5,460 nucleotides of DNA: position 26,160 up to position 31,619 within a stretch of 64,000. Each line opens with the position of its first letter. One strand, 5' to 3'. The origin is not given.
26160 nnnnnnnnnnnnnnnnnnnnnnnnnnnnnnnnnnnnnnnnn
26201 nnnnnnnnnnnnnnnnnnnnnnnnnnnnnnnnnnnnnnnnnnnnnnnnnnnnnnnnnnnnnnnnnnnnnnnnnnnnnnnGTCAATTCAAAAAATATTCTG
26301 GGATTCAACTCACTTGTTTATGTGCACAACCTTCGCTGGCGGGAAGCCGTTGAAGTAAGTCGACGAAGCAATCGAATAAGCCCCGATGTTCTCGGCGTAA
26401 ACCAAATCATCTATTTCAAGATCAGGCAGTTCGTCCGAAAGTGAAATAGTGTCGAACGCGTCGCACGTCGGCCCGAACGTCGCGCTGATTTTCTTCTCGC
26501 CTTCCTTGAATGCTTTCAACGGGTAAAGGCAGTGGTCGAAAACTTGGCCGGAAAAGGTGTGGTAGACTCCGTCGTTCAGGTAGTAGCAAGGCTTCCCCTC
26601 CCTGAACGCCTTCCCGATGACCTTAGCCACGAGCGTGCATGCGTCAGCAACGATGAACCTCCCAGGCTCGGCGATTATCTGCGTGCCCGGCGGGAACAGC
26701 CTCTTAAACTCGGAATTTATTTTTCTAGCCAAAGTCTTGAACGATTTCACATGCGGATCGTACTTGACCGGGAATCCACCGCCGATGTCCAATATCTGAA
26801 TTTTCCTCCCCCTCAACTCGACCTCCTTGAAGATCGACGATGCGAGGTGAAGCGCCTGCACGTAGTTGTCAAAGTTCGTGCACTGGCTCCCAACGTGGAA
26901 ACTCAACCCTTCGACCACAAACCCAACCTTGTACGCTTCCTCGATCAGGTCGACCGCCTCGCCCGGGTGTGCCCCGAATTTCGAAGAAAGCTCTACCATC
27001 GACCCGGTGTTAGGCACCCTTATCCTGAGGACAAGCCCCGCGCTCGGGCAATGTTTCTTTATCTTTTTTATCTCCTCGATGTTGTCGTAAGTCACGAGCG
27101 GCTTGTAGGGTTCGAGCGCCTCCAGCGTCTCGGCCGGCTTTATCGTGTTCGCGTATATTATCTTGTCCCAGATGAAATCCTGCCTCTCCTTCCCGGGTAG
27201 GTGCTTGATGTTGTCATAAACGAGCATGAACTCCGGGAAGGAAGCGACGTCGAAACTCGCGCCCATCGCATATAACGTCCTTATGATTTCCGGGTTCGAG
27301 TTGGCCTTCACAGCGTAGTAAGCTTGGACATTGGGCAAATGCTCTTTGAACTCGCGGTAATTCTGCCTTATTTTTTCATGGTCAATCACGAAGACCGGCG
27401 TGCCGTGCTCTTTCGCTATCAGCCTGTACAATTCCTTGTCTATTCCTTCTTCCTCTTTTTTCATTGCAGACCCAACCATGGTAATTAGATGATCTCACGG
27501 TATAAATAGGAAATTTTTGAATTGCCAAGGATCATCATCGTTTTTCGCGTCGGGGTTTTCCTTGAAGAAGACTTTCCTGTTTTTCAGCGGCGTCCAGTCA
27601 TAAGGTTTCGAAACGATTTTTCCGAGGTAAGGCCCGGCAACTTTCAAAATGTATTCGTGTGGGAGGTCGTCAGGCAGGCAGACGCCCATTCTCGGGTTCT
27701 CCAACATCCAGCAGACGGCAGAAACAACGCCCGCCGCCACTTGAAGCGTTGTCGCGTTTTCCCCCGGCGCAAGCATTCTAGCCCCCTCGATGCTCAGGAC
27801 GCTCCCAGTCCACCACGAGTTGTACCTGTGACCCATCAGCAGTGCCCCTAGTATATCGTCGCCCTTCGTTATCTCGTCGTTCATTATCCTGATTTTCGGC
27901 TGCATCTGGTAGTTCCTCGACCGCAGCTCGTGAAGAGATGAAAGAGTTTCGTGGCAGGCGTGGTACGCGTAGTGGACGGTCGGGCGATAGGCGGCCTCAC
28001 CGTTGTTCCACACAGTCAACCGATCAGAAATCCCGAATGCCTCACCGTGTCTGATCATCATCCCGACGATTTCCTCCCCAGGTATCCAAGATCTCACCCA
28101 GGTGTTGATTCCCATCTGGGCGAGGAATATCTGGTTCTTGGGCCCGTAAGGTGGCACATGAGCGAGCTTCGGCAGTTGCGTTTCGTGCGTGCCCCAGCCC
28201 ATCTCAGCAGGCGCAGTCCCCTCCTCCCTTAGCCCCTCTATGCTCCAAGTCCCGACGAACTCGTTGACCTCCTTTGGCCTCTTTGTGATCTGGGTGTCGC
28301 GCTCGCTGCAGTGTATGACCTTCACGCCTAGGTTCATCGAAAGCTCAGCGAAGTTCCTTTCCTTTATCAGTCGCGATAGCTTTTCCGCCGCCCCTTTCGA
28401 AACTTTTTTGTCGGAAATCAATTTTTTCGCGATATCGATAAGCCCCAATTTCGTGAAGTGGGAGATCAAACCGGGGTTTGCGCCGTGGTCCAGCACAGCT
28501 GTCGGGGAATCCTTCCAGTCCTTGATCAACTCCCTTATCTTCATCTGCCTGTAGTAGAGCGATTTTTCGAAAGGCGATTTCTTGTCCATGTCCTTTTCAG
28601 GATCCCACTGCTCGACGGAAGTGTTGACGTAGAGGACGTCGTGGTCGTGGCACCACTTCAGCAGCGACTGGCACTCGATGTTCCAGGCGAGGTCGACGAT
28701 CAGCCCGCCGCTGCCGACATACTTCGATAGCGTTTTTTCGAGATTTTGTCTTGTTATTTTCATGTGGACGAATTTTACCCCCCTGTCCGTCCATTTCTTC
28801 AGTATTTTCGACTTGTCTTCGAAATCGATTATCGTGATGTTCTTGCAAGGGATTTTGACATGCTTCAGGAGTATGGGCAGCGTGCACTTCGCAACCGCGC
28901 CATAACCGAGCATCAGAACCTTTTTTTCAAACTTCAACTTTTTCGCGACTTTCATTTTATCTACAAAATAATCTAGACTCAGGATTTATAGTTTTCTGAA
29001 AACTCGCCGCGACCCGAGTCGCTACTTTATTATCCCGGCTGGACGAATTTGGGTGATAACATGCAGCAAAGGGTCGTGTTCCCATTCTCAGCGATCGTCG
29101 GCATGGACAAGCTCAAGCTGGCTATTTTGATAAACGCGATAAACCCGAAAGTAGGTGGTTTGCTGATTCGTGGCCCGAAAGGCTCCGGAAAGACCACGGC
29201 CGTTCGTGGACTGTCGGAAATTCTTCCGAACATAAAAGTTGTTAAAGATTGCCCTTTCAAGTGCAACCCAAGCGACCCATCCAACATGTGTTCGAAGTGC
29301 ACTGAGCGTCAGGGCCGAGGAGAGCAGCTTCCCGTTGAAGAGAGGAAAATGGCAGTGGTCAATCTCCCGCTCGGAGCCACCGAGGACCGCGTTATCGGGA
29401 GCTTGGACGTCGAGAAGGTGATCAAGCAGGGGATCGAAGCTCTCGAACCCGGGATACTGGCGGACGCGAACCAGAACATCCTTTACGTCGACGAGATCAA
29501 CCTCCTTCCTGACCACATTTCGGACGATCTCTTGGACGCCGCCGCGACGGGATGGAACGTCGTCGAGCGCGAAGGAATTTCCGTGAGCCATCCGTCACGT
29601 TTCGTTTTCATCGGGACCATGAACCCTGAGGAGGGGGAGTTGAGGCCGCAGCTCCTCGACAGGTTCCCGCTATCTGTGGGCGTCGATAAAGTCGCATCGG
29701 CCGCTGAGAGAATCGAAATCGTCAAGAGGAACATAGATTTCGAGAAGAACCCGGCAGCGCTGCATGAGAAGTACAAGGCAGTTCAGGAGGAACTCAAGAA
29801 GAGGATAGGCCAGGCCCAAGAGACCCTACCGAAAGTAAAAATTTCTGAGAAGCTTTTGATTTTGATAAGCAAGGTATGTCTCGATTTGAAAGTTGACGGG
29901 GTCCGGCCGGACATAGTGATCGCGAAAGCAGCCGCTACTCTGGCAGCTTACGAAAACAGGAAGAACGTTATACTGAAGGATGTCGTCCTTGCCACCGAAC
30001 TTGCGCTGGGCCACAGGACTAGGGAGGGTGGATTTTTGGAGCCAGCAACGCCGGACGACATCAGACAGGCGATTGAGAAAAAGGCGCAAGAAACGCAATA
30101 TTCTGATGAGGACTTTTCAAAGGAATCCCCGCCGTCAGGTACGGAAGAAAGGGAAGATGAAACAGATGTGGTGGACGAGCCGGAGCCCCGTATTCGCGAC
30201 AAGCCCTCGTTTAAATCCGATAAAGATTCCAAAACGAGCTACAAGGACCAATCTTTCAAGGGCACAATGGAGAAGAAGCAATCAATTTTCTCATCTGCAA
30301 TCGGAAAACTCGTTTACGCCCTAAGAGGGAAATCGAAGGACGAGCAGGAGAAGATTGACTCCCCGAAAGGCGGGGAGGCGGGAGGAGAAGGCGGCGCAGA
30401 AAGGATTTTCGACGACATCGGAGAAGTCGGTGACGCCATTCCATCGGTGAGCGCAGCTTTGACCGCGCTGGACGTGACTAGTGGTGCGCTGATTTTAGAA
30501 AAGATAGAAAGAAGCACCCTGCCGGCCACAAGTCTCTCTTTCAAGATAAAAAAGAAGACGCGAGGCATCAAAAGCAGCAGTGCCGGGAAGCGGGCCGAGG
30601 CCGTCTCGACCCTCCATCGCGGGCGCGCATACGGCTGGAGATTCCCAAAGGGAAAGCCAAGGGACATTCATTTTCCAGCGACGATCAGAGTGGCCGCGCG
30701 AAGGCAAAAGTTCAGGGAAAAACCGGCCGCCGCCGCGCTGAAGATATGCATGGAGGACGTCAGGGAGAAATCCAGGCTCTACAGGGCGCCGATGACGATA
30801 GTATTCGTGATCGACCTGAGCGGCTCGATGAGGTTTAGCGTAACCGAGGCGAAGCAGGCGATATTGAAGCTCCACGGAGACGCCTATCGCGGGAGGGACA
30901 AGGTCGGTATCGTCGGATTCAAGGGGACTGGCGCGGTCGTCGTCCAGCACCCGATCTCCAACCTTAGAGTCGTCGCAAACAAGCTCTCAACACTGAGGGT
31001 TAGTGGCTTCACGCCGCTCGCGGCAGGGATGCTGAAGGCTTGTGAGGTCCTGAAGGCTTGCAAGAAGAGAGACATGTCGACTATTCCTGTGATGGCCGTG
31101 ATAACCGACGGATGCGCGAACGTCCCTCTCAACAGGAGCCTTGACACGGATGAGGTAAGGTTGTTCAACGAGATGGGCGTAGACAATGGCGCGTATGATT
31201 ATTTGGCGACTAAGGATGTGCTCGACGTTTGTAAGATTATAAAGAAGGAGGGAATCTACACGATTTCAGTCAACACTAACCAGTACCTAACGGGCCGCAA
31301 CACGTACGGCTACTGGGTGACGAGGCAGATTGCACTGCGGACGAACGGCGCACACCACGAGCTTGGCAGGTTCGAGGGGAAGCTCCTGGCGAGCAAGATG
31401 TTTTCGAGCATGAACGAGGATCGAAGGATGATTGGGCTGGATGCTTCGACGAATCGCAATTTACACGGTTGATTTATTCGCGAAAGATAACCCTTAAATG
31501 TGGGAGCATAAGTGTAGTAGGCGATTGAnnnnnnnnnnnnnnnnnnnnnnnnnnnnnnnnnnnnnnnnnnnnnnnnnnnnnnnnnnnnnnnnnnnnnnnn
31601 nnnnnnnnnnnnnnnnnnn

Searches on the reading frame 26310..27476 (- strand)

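Call 45: search_protein_families(library=pfam, proteins=[window:26310-27476:-], max_evalue=0.0001)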
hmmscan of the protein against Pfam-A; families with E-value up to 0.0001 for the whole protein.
window:26310-27476:- (388 aa): 3 families
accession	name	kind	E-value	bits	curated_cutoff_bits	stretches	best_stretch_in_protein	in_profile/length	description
PF02784.22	Orn_Arg_deC_N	-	3.3e-52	177.8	23.4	1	34-277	2-247/247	Pyridoxal-dependent decarboxylase, pyridoxal binding domain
PF00278.28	Orn_DAP_Arg_deC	-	2e-15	57.3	23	1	109-365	5-95/95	Pyridoxal-dependent decarboxylase, C-terminal sheet domain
PF01168.26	Ala_racemase_N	-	2.2e-06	28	24.1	1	31-208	1-169/220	Alanine racemase, N-terminal domain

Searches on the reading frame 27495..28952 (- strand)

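Call 45: search_protein_families(library=pfam, proteins=[window:27495-28952:-], max_evalue=0.0001)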
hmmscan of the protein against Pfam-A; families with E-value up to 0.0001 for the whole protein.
window:27495-28952:- (485 aa): 2 families
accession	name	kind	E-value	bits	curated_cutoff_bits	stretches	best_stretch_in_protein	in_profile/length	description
PF03435.24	Sacchrp_dh_NADP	-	5.6e-27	95.1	25.1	1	12-153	1-129/129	Saccharopine dehydrogenase NADP binding domain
PF16653.10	Sacchrp_dh_C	-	4.5e-26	93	31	1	157-446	1-260/265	Saccharopine dehydrogenase C-terminal domain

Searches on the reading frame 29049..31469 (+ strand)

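Call 27: search_protein_families(library=ncbifam, proteins=[window:29049-31469:+], max_evalue=0.00001)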
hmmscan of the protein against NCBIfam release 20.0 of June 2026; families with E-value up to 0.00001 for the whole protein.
window:29049-31469:+ (807 aa): 5 families
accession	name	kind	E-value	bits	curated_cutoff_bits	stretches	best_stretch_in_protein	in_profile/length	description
TIGR02442.1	Cob-chelat-sub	hypoth_equivalog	1.5e-185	618.3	779.45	2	11-420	1-410/641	putative cobaltochelatase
TIGR02030.1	BchI-ChlI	equivalog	2.2e-119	398.5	466.95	1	11-327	1-317/337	magnesium chelatase ATPase subunit I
TIGR02031.1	BchD-ChlD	equivalog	1e-104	351.5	499.55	2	20-377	1-324/608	magnesium chelatase ATPase subunit D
NF009943.0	PRK13406.1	equivalog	5.2e-47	160.6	571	2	488-694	306-513/585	magnesium chelatase subunit D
TIGR00368.1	TIGR00368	hypoth_equivalog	3.1e-06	26.1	362.4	0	4-63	182-239/499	YifB family Mg chelatase-like AAA ATPase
